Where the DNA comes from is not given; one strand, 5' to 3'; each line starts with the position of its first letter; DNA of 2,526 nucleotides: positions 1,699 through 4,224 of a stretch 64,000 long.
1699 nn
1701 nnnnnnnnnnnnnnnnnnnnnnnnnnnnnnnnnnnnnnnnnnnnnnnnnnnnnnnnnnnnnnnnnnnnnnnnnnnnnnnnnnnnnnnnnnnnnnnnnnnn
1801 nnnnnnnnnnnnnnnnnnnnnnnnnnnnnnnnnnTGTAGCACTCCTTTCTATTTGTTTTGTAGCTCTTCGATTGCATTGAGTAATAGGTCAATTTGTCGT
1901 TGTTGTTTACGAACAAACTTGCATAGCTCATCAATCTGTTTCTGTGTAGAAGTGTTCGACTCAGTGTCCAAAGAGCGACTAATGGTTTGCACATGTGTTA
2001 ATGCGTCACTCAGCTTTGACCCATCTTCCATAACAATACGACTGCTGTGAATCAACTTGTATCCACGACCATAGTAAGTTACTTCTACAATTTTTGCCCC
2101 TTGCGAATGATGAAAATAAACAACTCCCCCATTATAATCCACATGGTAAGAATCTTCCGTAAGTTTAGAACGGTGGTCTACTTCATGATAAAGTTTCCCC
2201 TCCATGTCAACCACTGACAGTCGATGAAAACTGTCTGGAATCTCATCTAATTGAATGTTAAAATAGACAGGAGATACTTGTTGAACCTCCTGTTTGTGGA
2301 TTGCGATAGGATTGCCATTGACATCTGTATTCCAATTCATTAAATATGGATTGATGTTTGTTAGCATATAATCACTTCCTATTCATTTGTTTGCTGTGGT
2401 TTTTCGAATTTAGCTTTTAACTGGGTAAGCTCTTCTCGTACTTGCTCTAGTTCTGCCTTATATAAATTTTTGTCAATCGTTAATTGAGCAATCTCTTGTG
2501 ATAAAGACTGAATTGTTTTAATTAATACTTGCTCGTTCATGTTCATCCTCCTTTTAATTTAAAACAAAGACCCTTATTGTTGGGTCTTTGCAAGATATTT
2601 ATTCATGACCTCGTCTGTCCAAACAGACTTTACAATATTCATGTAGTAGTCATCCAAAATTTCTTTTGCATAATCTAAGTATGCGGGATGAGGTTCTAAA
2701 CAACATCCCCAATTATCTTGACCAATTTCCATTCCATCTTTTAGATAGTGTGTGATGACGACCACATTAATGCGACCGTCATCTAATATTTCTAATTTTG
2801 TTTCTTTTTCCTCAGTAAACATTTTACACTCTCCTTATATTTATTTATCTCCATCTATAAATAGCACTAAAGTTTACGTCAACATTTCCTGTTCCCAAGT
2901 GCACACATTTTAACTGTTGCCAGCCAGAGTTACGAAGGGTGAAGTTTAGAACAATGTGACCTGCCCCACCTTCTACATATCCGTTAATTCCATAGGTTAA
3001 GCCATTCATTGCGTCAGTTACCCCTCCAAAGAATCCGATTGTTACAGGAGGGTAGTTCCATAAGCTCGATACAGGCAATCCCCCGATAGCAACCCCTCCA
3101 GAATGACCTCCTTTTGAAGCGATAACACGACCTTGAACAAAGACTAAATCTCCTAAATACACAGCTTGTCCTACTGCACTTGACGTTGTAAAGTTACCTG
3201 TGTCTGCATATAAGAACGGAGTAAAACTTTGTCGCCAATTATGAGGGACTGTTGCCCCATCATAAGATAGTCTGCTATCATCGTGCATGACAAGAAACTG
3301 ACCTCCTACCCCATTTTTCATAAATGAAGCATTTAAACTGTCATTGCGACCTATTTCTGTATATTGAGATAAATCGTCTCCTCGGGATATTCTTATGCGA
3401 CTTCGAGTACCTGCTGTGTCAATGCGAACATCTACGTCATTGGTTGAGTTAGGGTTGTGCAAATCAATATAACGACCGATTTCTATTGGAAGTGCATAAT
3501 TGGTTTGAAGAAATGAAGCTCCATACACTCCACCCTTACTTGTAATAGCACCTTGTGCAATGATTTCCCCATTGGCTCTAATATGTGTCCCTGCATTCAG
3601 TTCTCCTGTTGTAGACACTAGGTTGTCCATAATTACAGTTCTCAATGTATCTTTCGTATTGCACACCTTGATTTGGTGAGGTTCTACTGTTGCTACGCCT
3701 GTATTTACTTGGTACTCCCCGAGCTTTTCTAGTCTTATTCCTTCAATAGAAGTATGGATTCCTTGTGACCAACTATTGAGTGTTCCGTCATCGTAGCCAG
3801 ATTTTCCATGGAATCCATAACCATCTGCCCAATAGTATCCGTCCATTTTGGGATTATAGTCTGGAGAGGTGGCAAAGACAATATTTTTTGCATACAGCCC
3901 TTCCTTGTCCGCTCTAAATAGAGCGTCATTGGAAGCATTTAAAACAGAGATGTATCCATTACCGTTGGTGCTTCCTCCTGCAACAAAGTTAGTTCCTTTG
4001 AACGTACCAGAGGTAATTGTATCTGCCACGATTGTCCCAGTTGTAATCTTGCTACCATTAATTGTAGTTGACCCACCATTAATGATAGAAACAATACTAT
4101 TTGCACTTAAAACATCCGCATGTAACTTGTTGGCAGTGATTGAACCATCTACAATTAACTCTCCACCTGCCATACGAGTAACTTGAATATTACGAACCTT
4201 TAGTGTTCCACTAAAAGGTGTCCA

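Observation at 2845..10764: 2639-aa tail fibre built from tandem module triplication plus collagen-like segments; module sharing with the neighbouring 1312-aa fibre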

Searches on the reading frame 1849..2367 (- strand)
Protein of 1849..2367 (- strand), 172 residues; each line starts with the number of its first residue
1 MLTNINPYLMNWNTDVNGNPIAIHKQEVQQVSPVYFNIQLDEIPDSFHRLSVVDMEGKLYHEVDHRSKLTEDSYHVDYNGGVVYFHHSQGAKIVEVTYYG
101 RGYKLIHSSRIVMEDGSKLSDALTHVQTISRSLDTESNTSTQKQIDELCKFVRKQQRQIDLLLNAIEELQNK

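Call 6: search_protein_families(library=pfam, proteins=[window:1849-2367:-], max_evalue=0.01)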
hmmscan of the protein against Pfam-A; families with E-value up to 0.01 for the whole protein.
window:1849-2367:- (172 aa): 0 families

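Call 8: search_protein_families(library=phrogs, proteins=[window:1849-2367:-], max_evalue=0.001)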
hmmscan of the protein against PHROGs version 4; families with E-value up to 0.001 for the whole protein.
window:1849-2367:- (172 aa): 1 family
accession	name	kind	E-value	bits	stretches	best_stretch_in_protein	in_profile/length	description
phrog_11315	-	unknown function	1.5e-16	61.3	1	26-150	31-152/384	-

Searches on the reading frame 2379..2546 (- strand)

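Call 97: search_protein_families(library=phrogs, proteins=[window:2379-2546:-], max_evalue=0.01)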
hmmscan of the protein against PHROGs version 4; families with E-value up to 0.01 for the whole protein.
window:2379-2546:- (55 aa): 3 families
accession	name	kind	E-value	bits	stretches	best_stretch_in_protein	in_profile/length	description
phrog_3335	-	unknown function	0.0014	19.7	1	3-46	1-44/56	-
phrog_11535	-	unknown function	0.0045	17.9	1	2-37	10-45/71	-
phrog_1137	-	unknown function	0.0093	17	1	6-48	8-50/67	-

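Call 103: search_protein_families(library=pfam, proteins=[window:2379-2546:-], max_evalue=0.1)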
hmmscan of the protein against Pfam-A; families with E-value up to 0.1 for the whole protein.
window:2379-2546:- (55 aa): 7 families
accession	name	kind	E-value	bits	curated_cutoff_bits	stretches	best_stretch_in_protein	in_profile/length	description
PF06005.17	ZapB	-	0.00076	20.3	31.5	1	7-48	15-56/71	Cell division protein ZapB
PF00038.26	Filament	-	0.0008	19.6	40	1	4-52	48-96/313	Intermediate filament protein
PF17045.10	CEP63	-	0.0048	17.2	33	1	7-52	60-102/263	Centrosomal protein of 63 kDa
PF25541.1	TBCA_PH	-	0.02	15.1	27.8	1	10-48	19-57/139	PH domain-containing proteins, TBCA domain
PF04637.17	Herpes_pp85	-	0.03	13.1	19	1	12-48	61-97/542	Herpesvirus phosphoprotein 85 (HHV6-7 U14/HCMV UL25)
PF23267.1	ENOX1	-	0.095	13.2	27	0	6-46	56-96/110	ENOX1-like domain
PF10186.14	ATG14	-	0.096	12.2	33.2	1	3-52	55-104/347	Vacuolar sorting 38 and autophagy-related subunit 14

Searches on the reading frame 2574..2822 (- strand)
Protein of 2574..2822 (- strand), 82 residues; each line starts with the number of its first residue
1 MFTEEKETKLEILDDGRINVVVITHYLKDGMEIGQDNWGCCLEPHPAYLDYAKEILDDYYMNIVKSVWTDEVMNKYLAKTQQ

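Call 97: search_protein_families(library=phrogs, proteins=[window:2574-2822:-], max_evalue=0.01)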
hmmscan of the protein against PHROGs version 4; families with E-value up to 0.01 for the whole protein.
window:2574-2822:- (82 aa): 1 family
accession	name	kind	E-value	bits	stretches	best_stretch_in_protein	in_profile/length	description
phrog_6228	-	unknown function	0.0046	18.4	1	2-80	5-84/92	-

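Call 103: search_protein_families(library=pfam, proteins=[window:2574-2822:-], max_evalue=0.1)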
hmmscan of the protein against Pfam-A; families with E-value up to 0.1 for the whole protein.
window:2574-2822:- (82 aa): 0 families

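Call 104: search_solved_structures(query=window:2574-2822:-, max_evalue=10)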
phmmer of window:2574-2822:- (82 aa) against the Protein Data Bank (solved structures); distinct sequences matched with E-value up to 10: 1.
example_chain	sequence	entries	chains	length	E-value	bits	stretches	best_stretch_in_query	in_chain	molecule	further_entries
9nhh_B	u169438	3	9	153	0.63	13.9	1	18-74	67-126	AMC016v4.2 transmembrane protein gp41 | AMC016 v4.2 gp41 | AMC016 v4.2 transmembrane protein gp41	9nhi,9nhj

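Call 106: find_related_loci(query=A7, collection=viral_contigs, flank=4000)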
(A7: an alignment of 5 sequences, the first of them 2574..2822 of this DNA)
Query A7 (82 aa) in viral_contigs; peptide patterns used: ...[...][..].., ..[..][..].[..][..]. (x = any residue, [..] = any of these).
62 stretches matched a pattern; 1 encode a relative of the query (tblastn E <= 1e-3); 1 distinct loci.
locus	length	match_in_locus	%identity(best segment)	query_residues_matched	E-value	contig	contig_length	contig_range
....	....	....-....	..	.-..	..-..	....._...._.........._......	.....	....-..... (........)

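Call 107: find_related_loci(query=A7, collection=metagenome_contigs, flank=4000)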
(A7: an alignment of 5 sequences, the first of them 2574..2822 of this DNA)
Query A7 (82 aa) in metagenome_contigs; peptide patterns used: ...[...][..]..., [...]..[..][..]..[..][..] (x = any residue, [..] = any of these).
599 stretches matched a pattern, but none encodes a relative of the query by tblastn (E <= 1e-3).

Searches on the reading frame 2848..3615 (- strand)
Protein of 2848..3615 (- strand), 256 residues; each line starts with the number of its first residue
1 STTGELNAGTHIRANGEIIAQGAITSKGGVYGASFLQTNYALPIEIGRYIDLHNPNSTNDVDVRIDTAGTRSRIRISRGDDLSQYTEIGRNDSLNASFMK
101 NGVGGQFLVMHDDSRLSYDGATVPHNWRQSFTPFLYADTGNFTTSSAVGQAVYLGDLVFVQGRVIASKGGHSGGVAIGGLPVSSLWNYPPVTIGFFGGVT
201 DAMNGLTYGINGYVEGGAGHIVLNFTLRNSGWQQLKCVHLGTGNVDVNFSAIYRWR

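Call 70: find_related_loci(query=window:2848-3615:-, collection=genome_contigs, flank=10000)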
Query window:2848-3615:- (256 aa) in genome_contigs; peptide patterns used: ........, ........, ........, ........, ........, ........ (x = any residue, [..] = any of these).
235 stretches matched a pattern, but none encodes a relative of the query by tblastn (E <= 1e-3).

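Call 72: find_related_loci(query=A4, collection=genome_contigs, flank=10000)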
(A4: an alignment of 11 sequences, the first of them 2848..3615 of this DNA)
Query A4 (256 aa) in genome_contigs; peptide patterns used: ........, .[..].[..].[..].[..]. (x = any residue, [..] = any of these).
119 stretches matched a pattern, but none encodes a relative of the query by tblastn (E <= 1e-3).

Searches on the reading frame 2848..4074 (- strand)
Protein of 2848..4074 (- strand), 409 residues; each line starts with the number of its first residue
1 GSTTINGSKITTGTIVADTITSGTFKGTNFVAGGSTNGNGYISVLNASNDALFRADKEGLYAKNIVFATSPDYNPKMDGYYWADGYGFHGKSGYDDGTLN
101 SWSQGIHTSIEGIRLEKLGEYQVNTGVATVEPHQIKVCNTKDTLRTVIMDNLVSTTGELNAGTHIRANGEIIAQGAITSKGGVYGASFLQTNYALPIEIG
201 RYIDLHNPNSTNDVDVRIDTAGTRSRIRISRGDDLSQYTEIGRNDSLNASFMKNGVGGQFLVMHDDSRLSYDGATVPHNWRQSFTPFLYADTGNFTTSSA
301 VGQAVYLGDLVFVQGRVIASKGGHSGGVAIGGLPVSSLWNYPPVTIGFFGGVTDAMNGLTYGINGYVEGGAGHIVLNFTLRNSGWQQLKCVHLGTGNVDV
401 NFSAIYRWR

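Call 19: search_protein_families(library=pfam, proteins=[window:2848-4074:-], max_evalue=1)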
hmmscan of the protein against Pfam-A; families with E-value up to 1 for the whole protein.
window:2848-4074:- (409 aa): 1 family
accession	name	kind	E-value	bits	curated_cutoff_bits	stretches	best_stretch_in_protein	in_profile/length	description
PF17160.9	DUF5124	-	0.27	12.5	27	1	171-215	50-93/100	Domain of unknown function (DUF5124)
